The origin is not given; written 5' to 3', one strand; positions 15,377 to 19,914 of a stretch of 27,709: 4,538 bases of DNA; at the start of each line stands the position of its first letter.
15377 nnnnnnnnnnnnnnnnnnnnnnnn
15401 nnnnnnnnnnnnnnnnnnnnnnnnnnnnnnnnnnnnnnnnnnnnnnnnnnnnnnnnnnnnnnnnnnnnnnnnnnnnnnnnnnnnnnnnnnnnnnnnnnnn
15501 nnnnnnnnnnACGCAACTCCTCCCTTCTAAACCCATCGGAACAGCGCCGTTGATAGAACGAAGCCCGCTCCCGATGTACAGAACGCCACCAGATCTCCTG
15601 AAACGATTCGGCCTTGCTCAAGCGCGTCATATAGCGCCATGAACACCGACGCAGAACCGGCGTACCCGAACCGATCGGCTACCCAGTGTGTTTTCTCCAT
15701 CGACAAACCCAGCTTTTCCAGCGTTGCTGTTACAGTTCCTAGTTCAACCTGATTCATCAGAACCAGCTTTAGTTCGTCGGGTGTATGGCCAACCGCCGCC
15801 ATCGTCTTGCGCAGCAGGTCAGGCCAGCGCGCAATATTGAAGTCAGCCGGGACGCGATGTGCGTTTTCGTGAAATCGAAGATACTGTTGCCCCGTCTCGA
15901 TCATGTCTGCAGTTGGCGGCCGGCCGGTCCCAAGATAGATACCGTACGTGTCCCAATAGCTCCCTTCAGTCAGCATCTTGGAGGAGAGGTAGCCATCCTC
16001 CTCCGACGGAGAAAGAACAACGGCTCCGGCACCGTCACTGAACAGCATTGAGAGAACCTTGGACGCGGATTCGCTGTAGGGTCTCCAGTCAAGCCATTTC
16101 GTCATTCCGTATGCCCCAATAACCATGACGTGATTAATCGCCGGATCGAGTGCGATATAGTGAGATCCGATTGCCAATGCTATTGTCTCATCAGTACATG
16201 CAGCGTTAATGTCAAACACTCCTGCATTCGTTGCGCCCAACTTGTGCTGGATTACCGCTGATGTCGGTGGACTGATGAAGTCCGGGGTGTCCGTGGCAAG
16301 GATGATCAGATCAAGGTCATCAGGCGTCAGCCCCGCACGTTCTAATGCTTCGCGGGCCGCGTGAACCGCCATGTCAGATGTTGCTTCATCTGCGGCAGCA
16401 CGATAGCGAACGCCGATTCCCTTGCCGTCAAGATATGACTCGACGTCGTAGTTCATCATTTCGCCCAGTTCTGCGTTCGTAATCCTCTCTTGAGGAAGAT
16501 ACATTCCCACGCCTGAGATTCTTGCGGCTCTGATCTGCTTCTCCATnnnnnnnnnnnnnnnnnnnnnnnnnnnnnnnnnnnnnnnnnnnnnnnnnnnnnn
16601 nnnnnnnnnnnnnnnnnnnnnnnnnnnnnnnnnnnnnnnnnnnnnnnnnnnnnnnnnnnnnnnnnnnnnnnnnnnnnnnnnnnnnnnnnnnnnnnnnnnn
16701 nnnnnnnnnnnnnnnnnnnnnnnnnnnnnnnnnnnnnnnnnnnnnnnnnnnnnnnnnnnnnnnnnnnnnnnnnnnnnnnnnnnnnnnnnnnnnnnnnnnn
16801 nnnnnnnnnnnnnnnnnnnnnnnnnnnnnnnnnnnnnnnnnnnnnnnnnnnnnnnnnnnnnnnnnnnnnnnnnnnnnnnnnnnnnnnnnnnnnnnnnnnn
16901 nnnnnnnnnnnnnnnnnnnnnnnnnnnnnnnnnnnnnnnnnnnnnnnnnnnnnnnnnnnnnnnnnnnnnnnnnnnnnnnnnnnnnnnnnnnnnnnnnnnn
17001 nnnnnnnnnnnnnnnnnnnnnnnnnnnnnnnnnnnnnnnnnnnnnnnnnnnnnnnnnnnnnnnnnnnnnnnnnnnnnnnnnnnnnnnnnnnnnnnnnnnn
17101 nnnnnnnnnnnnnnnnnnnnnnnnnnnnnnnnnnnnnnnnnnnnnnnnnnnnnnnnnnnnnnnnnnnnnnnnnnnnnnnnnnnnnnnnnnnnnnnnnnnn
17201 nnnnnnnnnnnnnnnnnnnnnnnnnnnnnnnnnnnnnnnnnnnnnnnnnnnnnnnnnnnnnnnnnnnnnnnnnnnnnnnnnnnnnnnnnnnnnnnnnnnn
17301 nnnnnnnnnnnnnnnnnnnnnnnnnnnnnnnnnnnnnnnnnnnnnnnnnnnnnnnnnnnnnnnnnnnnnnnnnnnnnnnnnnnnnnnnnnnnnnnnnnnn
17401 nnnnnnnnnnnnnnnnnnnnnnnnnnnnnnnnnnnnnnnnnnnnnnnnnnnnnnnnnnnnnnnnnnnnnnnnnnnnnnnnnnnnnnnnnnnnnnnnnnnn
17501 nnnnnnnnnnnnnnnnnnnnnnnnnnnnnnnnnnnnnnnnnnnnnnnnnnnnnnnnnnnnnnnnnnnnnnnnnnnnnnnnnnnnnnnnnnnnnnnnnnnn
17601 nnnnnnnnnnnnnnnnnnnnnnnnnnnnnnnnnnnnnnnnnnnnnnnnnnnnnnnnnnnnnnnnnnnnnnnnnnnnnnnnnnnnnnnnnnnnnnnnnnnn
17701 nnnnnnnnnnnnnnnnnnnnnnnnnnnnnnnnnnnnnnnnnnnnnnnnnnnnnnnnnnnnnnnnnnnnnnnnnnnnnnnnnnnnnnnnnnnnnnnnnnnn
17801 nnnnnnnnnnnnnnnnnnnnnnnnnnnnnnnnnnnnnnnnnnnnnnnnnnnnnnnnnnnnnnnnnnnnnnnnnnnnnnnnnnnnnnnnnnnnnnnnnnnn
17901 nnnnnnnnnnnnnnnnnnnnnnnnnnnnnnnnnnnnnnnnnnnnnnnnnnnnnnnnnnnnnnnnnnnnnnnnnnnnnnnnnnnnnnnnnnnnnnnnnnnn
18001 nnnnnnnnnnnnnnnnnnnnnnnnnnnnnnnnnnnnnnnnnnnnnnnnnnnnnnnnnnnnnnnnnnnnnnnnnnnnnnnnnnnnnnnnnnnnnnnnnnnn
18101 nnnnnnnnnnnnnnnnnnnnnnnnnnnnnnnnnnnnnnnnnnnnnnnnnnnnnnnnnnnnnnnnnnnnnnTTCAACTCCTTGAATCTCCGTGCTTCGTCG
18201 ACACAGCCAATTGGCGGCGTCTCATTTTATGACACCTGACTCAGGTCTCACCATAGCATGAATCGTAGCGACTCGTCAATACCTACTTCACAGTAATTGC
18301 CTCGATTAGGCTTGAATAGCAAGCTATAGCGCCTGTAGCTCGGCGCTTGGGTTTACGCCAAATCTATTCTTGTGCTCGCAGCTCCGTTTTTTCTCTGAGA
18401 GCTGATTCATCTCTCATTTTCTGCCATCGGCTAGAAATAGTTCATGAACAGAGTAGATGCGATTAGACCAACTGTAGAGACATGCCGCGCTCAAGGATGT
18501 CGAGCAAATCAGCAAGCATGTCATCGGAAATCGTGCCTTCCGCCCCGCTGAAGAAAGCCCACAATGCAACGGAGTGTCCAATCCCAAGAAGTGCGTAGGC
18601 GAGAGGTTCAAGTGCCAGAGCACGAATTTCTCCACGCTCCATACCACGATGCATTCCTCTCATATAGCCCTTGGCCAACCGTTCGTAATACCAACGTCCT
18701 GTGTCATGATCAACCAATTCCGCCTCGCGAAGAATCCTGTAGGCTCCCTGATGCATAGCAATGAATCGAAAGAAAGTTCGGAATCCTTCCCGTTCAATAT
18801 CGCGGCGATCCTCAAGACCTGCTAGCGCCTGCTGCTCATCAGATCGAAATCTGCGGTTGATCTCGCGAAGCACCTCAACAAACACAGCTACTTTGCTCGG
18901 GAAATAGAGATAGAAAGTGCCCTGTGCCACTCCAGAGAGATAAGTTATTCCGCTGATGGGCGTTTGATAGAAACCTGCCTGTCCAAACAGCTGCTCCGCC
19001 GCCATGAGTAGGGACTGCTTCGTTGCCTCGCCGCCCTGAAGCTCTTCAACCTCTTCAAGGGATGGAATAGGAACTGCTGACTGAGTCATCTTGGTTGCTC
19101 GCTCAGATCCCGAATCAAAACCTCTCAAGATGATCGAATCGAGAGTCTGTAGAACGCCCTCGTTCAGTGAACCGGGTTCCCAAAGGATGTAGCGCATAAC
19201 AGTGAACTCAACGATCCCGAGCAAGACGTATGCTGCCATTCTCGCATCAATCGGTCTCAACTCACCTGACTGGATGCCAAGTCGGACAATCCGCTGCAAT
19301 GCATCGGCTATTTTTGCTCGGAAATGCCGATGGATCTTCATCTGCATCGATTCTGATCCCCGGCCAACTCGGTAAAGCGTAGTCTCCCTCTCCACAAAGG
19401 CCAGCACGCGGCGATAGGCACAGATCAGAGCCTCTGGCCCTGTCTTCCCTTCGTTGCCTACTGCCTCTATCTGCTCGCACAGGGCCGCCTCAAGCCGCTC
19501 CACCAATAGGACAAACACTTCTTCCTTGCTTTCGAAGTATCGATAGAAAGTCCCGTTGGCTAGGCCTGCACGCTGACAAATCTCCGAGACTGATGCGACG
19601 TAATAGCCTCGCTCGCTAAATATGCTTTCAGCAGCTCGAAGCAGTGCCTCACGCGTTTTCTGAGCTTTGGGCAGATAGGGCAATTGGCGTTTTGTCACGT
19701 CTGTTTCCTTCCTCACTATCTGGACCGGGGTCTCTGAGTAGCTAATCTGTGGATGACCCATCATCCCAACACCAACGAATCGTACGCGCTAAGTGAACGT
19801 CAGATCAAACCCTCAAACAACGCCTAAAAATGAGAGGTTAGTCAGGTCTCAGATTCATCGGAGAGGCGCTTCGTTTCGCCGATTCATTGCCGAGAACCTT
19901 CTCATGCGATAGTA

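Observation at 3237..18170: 16-gene operon that looks like a complete ester capture, import, activation and cleavage route, possibly for PHA/3-hydroxyacyl esters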

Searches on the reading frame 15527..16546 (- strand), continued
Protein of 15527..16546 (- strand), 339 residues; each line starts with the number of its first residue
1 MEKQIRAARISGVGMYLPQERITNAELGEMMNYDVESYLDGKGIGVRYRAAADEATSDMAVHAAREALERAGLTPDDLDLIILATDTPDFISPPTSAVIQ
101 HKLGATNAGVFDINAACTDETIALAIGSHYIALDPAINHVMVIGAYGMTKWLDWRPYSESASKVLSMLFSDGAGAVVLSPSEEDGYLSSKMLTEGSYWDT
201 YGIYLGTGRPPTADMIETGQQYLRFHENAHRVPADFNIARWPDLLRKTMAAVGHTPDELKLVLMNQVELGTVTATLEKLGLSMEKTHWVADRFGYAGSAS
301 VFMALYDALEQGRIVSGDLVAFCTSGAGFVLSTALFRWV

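Call 78: fold_search(model_id=the predicted structure, library=pdb)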
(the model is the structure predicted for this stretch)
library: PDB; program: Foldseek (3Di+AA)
matches with E <= 10: 1600; with E <= 0.001: 1041
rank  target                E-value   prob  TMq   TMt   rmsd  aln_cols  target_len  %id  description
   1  8vd9                  1.8e-35  1.00  0.81  0.87   4.8       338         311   30  Crystal structure of Bacillus subtilis FabHA, beta-ketoacyl carrier protein synthase III (released 2024-02-14)
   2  2ebd_B                7.0e-35  1.00  0.81  0.88   4.1       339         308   31  Crystal structure of 3-oxoacyl-[acyl-carrier-protein] synthase III from Aquifex aeolicus VF5 (released 2007-08-14)
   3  2ebd_A                1.3e-34  1.00  0.82  0.90   3.1       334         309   31  Crystal structure of 3-oxoacyl-[acyl-carrier-protein] synthase III from Aquifex aeolicus VF5 (released 2007-08-14)
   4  4dfe_D                2.3e-34  1.00  0.84  0.88   3.5       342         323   30  Crystal structure of 3-oxoacyl-[acyl-carrier-protein] synthase III from Burkholderia xenovorans (released 2012-02-08)
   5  4ryb_A                2.9e-34  1.00  0.84  0.89   3.5       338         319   31  Crystal structure of beta-ketoacyl-ACP synthase III (FabH) from Neisseria meningitidis (released 2014-12-31)
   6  4z19                  3.1e-34  1.00  0.82  0.90   2.8       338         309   31  Crystal structure of beta-ketoacyl-ACP synthase III (FabH) from Yersinia pestis with acetylated active site cysteine (released 2015-05-20)
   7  4ylt                  3.3e-34  1.00  0.82  0.89   3.0       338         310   31  Crystal structure of beta-ketoacyl-ACP synthase III (FabH) from Yersinia pestis (released 2015-04-08)
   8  6x7r                  4.6e-34  1.00  0.83  0.88   3.6       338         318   31  E. coli beta-ketoacyl-[acyl carrier protein] synthase III (FabH) in complex with oxa(dethia)-coenzyme A (released 2021-06-02)
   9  3il3                  5.6e-34  1.00  0.84  0.90   3.2       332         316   29  Structure of Haemophilus influenzae FabH (released 2009-08-25)
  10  4dfe_A                9.4e-34  1.00  0.84  0.88   3.5       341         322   30  Crystal structure of 3-oxoacyl-[acyl-carrier-protein] synthase III from Burkholderia xenovorans (released 2012-02-08)
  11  4dfe_B                1.1e-33  1.00  0.84  0.87   3.5       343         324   29  Crystal structure of 3-oxoacyl-[acyl-carrier-protein] synthase III from Burkholderia xenovorans (released 2012-02-08)
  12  1hn9_A                1.9e-33  1.00  0.82  0.88   3.7       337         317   31  CRYSTAL STRUCTURE OF BETA-KETOACYL-ACP SYNTHASE III (released 2000-12-27)
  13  9ka6_A                4.2e-33  1.00  0.83  0.88   3.7       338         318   31  Crystal structure of beta-ketoacyl-ACP synthase FabH C112Q in complex with acyl-ACP from E. coli (released 2025-09-10)
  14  4x0o_A                4.5e-33  1.00  0.84  0.79   3.6       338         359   28  Beta-ketoacyl-(acyl carrier protein) synthase III-2 (FabH2) from Vibrio cholerae soaked with Acetyl-CoA (released 2014-12-03)
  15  4x0o_E                5.4e-33  1.00  0.84  0.80   3.4       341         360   28  Beta-ketoacyl-(acyl carrier protein) synthase III-2 (FabH2) from Vibrio cholerae soaked with Acetyl-CoA (released 2014-12-03)
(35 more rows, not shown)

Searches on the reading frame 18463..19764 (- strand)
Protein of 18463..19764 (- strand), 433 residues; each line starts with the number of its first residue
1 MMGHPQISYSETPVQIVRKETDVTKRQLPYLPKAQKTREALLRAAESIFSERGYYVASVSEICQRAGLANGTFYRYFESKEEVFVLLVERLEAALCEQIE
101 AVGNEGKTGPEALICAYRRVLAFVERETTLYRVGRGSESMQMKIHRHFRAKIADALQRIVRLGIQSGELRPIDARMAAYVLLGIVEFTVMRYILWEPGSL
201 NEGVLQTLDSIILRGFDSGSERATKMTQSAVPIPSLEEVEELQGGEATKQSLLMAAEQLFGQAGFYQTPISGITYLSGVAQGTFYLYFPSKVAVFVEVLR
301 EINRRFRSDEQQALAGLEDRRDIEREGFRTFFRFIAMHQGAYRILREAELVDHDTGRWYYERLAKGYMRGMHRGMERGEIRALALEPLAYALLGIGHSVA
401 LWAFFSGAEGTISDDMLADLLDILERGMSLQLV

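Call 5: search_protein_families(library=pfam, proteins=[window:18463-19764:-])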
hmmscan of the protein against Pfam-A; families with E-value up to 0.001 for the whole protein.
window:18463-19764:- (433 aa): 4 families
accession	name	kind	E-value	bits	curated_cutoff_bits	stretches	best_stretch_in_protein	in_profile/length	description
PF00440.29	TetR_N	-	2.1e-26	91.9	24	2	41-84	1-44/47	Bacterial regulatory proteins, tetR family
PF17932.6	TetR_C_24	-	5.6e-08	33.5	26.4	1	137-186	36-85/114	Tetracyclin repressor-like, C-terminal domain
PF14514.11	TetR_C_9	-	6e-06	26.9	25.3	0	137-186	37-86/130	Tetracyclin repressor-like, C-terminal domain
PF21351.2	TetR_C_41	-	6.9e-05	23.5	27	0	370-418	51-99/108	Tetracyclin repressor-like, C-terminal domain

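Call 7: search_protein_families(library=ncbifam, proteins=[window:18463-19764:-], max_evalue=0.00001)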
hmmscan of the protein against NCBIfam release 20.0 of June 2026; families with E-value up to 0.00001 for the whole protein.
window:18463-19764:- (433 aa): 21 families
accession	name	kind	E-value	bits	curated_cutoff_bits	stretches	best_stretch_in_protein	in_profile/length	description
NF053731.1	TransRegFasRMycb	equivalog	6.3e-29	101.2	330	2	31-194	7-169/199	HTH-type transcriptional activator FasR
NF041196.1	ScbR_bind_reg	equivalog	1.5e-28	100.2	150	2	34-184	4-157/191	ScbR family autoregulator-binding transcription factor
NF053878.1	FATransRegFadRBac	equivalog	8.5e-26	90.9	200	2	39-197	6-169/190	fatty acid metabolism transcriptional regulator FadR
NF051852.1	efflux_TF_MtrR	exception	6e-18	65.4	280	1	33-102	7-76/205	multidrug efflux system transcriptional repressor MtrR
NF050111.1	TransRegSACE7040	equivalog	2.2e-17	63.6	250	2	37-184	2-151/186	SACE_7040 family transcriptional regulator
NF051457.1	acryl_TF_AcuR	equivalog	3e-17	62.6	247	1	34-111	15-92/204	acrylate utilization transcriptional regulator AcuR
TIGR03968.1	mycofact_TetR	equivalog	2.1e-16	60.1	224.9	1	35-84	8-57/190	mycofactocin system transcriptional regulator MftR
NF058643.1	TranRegCurRPseudo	equivalog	2.1e-15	56.9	300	1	35-179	6-159/193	TetR family transcriptional repressor CurR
NF007949.0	PRK10668.1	equivalog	3.9e-15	55.9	271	1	33-97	8-72/216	multidrug efflux transporter transcriptional repressor AcrR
NF011584.0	PRK15008.1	equivalog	9.3e-15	55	230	1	246-302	17-73/212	HTH-type transcriptional regulator RutR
TIGR03613.1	RutR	equivalog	1.6e-14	54.3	368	1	36-180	8-155/202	pyrimidine utilization regulatory protein R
TIGR03384.1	betaine_BetI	equivalog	6.8e-14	52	201.3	1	37-105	9-77/189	choline-binding transcriptional repressor BetI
NF033703.1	transcr_KstR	equivalog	8.5e-12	45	280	0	34-129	4-100/185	cholesterol catabolism transcriptional regulator KstR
NF001978.0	PRK00767.1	equivalog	2.9e-11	43.5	118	0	38-107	11-80/197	transcriptional regulator BetI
NF007015.0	PRK09480.1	equivalog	3e-11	43.3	120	1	37-193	11-173/197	nucleoid occlusion factor SlmA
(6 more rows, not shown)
